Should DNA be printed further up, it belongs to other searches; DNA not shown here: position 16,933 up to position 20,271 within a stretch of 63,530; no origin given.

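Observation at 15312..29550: Nine-gene extracytoplasmic 'double CUT1' cluster with three function-unknown components: main candidate for an undescribed system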

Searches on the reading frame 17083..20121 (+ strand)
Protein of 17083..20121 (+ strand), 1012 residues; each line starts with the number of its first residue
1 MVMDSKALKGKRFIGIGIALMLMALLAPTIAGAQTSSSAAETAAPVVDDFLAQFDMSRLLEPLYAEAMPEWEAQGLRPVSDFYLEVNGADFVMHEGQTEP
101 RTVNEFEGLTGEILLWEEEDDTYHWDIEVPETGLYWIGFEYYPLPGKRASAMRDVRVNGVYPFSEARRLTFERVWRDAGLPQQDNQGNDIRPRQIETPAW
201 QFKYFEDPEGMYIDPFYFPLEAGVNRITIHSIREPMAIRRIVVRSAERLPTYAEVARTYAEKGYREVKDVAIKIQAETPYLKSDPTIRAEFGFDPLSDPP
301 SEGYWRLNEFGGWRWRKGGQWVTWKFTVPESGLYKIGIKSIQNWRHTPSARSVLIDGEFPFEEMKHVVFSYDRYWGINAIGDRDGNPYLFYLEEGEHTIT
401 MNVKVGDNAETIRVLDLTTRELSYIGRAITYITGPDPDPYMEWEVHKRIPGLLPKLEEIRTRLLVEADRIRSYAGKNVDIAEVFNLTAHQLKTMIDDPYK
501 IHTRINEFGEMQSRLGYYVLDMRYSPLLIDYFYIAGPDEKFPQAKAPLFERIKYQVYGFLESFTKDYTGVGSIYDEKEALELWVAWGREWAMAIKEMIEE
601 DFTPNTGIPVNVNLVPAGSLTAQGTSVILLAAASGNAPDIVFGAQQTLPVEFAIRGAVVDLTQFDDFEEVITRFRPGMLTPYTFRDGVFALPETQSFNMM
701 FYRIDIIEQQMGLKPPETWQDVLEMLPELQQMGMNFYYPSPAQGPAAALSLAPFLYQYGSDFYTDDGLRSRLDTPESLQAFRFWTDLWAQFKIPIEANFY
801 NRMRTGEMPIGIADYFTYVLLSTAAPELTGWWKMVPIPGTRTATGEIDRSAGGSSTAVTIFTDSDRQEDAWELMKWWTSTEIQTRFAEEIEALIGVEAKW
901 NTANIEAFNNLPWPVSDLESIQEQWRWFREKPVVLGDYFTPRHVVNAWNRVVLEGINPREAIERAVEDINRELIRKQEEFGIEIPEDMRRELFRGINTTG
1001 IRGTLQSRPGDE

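Call 3: search_protein_families(library=pfam, proteins=[window:17083-20121:+], max_evalue=0.01)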
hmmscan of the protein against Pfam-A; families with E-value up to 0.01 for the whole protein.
window:17083-20121:+ (1012 aa): 4 families
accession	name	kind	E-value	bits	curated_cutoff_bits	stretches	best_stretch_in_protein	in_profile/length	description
PF01547.30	SBP_bac_1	-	1.6e-23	84.6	26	1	593-883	9-306/307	Bacterial extracellular solute-binding protein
PF13416.11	SBP_bac_8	-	2.1e-20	74.1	27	1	601-890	5-256/279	Bacterial extracellular solute-binding protein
PF25275.1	Golvesin_C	-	0.0029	18.1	31.6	0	318-347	39-68/132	Golvesin C-terminal domain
PF13531.11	SBP_bac_11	-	0.0035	17.6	25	1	591-782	10-149/227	Bacterial extracellular solute-binding protein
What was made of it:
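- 17083..20121 (+): Giant solute-binding protein of 1012 aa. Layout: N-terminal signal or anchor, two CBM6/35-like beta-sandwiches (83-244, 271-404), a long helical bundle (408-523) and a CUT1 oligosaccharide-binding SBP fold (528-990). Pfam SBP_bac_1/8 in residues 590-890 (call 3).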

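Call 8: search_protein_families(library=ncbifam, proteins=[window:17083-20121:+], max_evalue=0.001)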
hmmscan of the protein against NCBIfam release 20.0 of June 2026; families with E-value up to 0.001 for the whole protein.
window:17083-20121:+ (1012 aa): 1 family
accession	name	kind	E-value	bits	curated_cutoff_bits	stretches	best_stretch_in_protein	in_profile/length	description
NF007011.0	PRK09474.1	equivalog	0.00038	19.4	291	1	577-733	30-169/396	maltose/maltodextrin ABC transporter substrate-binding protein MalE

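Call 24: find_homologous_proteins(query=window:17083-20118:+)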
Query window:17083-20118:+ (1012 aa): 297 proteins with E <= 0.001 among 8000 candidates; the best 120 are listed.
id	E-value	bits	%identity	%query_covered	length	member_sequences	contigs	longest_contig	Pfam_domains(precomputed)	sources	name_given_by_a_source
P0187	0.0e+0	2064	86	100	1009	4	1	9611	PF13416.12,PF01547.31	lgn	-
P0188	0.0e+0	1965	84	99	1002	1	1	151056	PF13416.12,PF01547.31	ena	-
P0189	0.0e+0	1582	68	97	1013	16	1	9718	PF13416.12,PF01547.31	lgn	-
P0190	0.0e+0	1581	69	95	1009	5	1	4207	PF13416.12,PF01547.31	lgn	-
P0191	0.0e+0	1560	67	99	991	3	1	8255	PF13416.12,PF01547.31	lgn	-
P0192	0.0e+0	1549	66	97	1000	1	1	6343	PF13416.12,PF01547.31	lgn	-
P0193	0.0e+0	1547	66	98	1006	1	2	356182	PF13416.12,PF01547.31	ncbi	-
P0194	0.0e+0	1545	67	96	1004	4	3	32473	PF13416.12,PF01547.31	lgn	-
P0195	0.0e+0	1544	67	96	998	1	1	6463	PF13416.12,PF01547.31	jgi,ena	-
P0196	0.0e+0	1508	65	98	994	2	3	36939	PF13416.12,PF01547.31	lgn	-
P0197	0.0e+0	1506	66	97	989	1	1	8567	PF13416.12,PF01547.31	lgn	-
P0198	0.0e+0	1481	64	97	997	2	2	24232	PF13416.12,PF01547.31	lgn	-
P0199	0.0e+0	1464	64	96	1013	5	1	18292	PF13416.12,PF01547.31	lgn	-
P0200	0.0e+0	1362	59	97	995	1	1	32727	PF13416.12,PF01547.31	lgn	-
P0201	0.0e+0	1159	54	95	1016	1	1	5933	PF13416.12,PF01547.31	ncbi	ncbi:MAG TPA: extracellular solute-binding protein [Limnochordia bacterium]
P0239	0.0e+0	1012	48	96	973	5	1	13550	PF13416.12,PF01547.31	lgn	-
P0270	6.5e-284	963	46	92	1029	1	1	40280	PF13416.12,PF01547.31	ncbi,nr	ncbi:MAG TPA: extracellular solute-binding protein [Chloroflexota bacterium]|nr:extracellular solute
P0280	5.4e-277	940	45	96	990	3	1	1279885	PF13416.12,PF01547.31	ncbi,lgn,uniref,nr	ncbi:extracellular solute-binding protein [Paenibacillus sp. OV219]|uniref:extracellular solute-bind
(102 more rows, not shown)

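Call 28: find_encoding_contigs(protein=P0280, flank=10000, max_places=1)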
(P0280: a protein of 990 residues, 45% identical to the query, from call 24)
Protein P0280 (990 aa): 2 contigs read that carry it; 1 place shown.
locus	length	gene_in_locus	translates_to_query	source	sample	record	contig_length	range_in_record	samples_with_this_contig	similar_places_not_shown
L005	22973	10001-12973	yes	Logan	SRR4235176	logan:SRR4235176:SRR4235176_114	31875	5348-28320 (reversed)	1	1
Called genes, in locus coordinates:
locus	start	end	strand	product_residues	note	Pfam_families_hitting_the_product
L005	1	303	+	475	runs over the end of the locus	PF03323:GerA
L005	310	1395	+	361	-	PF03845:Spore_permease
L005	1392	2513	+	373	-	PF25198:Spore_GerAC_N, PF05504:Spore_GerAC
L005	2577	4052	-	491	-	PF07690:MFS_1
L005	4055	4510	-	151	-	PF22381:Staph_reg_Sar_Rot, PF01047:MarR, PF12802:MarR_2, PF13463:HTH_27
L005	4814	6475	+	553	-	PF00072:Response_reg, PF12833:HTH_18, PF00165:HTH_AraC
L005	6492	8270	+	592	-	PF02743:dCache_1, PF00672:HAMP, PF06580:His_kinase, PF02518:HATPase_c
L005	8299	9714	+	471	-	PF01547:SBP_bac_1, PF13416:SBP_bac_8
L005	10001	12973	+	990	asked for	PF01547:SBP_bac_1, PF13416:SBP_bac_8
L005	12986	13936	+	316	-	PF00528:BPD_transp_1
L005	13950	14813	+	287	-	PF00528:BPD_transp_1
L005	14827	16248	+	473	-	PF08450:SGL (weak), PF01436:NHL (weak)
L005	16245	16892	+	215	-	PF04893:Yip1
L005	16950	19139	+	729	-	PF18952:DUF5696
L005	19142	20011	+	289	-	-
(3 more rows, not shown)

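Call 29: find_encoding_contigs(protein=P0270, flank=10000, max_places=1)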
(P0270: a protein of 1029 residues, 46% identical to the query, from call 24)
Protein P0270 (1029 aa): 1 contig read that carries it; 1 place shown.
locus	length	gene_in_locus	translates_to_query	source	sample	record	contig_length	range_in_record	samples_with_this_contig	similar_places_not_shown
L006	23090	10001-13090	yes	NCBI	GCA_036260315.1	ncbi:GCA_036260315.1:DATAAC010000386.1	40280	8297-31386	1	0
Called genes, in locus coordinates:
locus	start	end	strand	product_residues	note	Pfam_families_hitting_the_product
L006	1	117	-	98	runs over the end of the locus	PF05258:DciA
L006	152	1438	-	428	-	PF02463:SMC_N, PF13175:AAA_15, PF13476:AAA_23 (weak), PF13304:AAA_21 (faint), PF02463:SMC_N (weak)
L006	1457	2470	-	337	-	PF02826:2-Hacid_dh_C, PF03446:NAD_binding_2, PF03807:F420_oxidored (weak), PF14833:NAD_binding_11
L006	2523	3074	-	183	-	PF01476:LysM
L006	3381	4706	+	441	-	PF21799:MurD-like_N, PF08245:Mur_ligase_M, PF02875:Mur_ligase_C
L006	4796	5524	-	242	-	PF01138:RNase_PH, PF03725:RNase_PH_C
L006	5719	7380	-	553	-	PF00496:SBP_bac_5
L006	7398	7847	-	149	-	PF00293:NUDIX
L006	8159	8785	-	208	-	-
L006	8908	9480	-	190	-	PF06559:DCD_N, PF22769:DCD, PF22569:DCD_C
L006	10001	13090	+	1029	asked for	PF01547:SBP_bac_1, PF13416:SBP_bac_8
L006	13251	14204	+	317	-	-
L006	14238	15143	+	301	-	PF00528:BPD_transp_1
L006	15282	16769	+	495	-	PF08450:SGL (faint), PF01436:NHL (faint), PF13449:Phytase-like (faint)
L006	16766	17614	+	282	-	PF04893:Yip1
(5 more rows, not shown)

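Call 45: predict_structure(alignment_id=A2)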
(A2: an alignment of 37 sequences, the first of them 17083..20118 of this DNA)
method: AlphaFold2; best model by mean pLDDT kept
length: 1012 residues; sequences in the alignment: 37
mean_pLDDT: 86.0   pTM: 0.80
mean pLDDT of the five models: 86.0, 85.8, 83.6, 83.5, 81.7
residues with pLDDT >= 90: 507; 70-90: 418; 50-70: 40; < 50: 47
segments of 3 or more residues with pLDDT < 50: 1-10, 28-47, 996-1012
pLDDT, mean of each block of 10 residues (from residue 1): 42 61 54 36 46 75 89 93 95 91 94 90 96 96 86 93 90 92 87 90 92 93 96 91 92 96 94 94 92 86 87 90 97 97 90 96 94 91 92 97 91 88 87 78 86 94 94 86 93 92 82 84 91 95 89 86 82 85 89 91 94 83 65 81 85 84 95 91 89 92 90 92 91 87 68 92 87 93 92 82 85 90 75 93 91 88 92 96 90 79 93 87 90 79 90 91 91 84 76 52 39 32
secondary structure, 60 per line:
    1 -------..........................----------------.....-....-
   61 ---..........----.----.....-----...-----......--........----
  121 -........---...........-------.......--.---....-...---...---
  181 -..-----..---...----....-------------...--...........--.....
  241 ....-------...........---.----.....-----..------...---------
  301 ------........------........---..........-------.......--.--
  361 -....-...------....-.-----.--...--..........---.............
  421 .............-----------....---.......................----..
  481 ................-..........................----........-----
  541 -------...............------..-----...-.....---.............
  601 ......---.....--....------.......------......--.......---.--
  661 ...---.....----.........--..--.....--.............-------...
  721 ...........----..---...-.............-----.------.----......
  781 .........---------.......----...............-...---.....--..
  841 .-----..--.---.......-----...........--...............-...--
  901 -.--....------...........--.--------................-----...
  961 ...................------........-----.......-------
elements in order (helices of 4 or more, strands of 3 or more residues): H8-33 H50-54 H56-59 H64-73 E83-87 E93-95 E101-106 E109-116 E122-129 E133-143 E151-157 H164-167 E169-171 E175-177 E194-196 E201-204 E218-220 E223-233 E236-244 H252-262 E271-275 E289-291 E307-311 E321-328 E332-341 E349-355 H362-365 E367-369 E376-379 E390-392 E395-404 H408-433 H445-448 H452-474 H479-496 H498-523 E528-535 H548-562 E580-584 H588-606 E610-614 H617-620 H627-633 E640-645 H648-654 H667-671 H676-682 E691-695 E698-703 H704-710 H719-731 H745-757 H775-789 H799-805 E810-814 H815-824 E832-836 E839-841 E855-861 H867-877 H880-894 H905-908 H915-925 H937-952 H958-979 H986-993 H999-1005
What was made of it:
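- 17083..20121 (+): AlphaFold2 model with pLDDT 86 (call 45).
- Checked: The two extra beta-sandwich modules of the binding protein appear in the AlphaFold2 model at residues 83-244 and 271-404, followed by a helical bundle at 408-523 (call 45).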

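Call 48: fold_search(model_id=the predicted structure, library=pdb)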
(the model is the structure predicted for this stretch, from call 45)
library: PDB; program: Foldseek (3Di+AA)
matches with E <= 10: 1619; with E <= 0.001: 1058
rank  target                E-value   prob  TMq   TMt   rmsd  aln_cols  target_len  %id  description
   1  5ci5_B                8.6e-23  1.00  0.32  0.75   4.4       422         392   21  Crystal Structure of an ABC transporter Solute Binding Protein from Thermotoga Lettingae TMO (Tlet_1705, TARGET EFI-51 (released 2015-07-22)
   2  5ci5_A                1.8e-21  1.00  0.32  0.74   4.6       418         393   21  Crystal Structure of an ABC transporter Solute Binding Protein from Thermotoga Lettingae TMO (Tlet_1705, TARGET EFI-51 (released 2015-07-22)
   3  9xf5_A                1.8e-21  1.00  0.32  0.76   4.3       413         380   17  Cycloisomaltooligosaccharide binding protein in complex with cycloisomaltooctaose (released 2026-03-25)
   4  9xfu_A                6.9e-20  1.00  0.32  0.75   4.5       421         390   18  Cycloisomaltooligosaccharide binding protein in complex with isomaltoheptaose (released 2026-03-25)
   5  6dtq_A                7.7e-20  1.00  0.31  0.73   4.7       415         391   19  Maltose bound T. maritima MalE3 (released 2018-09-19)
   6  6dtr                  9.0e-20  1.00  0.34  0.82   3.1       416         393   19  Apo T. maritima MalE3 (released 2018-09-19)
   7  5ysb_A                1.7e-19  1.00  0.34  0.85   3.0       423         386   19  Crystal structure of beta-1,2-glucooligosaccharide binding protein in ligand-free form (released 2018-05-02)
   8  5yse_A                2.3e-19  1.00  0.33  0.78   4.3       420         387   19  Crystal structure of beta-1,2-glucooligosaccharide binding protein in complex with sophorotetraose (released 2018-05-02)
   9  5ysf_A                4.1e-19  1.00  0.33  0.78   4.4       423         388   19  Crystal structure of beta-1,2-glucooligosaccharide binding protein in complex with sophoropentaose (released 2018-05-02)
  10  5yse_B                4.8e-19  1.00  0.32  0.77   4.3       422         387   19  Crystal structure of beta-1,2-glucooligosaccharide binding protein in complex with sophorotetraose (released 2018-05-02)
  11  7bvt_A                6.9e-19  1.00  0.33  0.81   4.9       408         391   18  Crystal structure of cyclic alpha-maltosyl-1,6-maltose binding protein from Arthrobacter globiformis (released 2020-12-02)
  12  7x0j_B                6.9e-19  1.00  0.32  0.74   4.2       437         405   18  Crystal structure of sugar binding protein CbpB complexed wtih cellobiose from Clostridium thermocellum (released 2022-09-14)
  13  5ysd_B                8.5e-19  1.00  0.33  0.78   4.0       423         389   19  Crystal structure of beta-1,2-glucooligosaccharide binding protein in complex with sophorotriose (released 2018-05-02)
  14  28qm_A                1.0e-18  1.00  0.32  0.81   3.9       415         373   16  MBP bound to distal DARPin (AHIR dodecamer scaffold system) (released 2026-02-25)
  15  1eu8_A                1.2e-18  1.00  0.33  0.75   4.4       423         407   19  STRUCTURE OF TREHALOSE MALTOSE BINDING PROTEIN FROM THERMOCOCCUS LITORALIS (released 2001-03-14)
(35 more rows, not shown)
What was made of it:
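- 17083..20121 (+): Foldseek matches oligosaccharide SBPs at E~1e-22 (call 48).
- On CUT1 ABC carbohydrate importer (TCDB 3.A.1.1 type): The model's C-terminal half matches oligosaccharide SBPs with target-normalised TM 0.75-0.85 (call 48).
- SBP: model and Foldseek matches to oligosaccharide SBPs (calls 45, 48).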
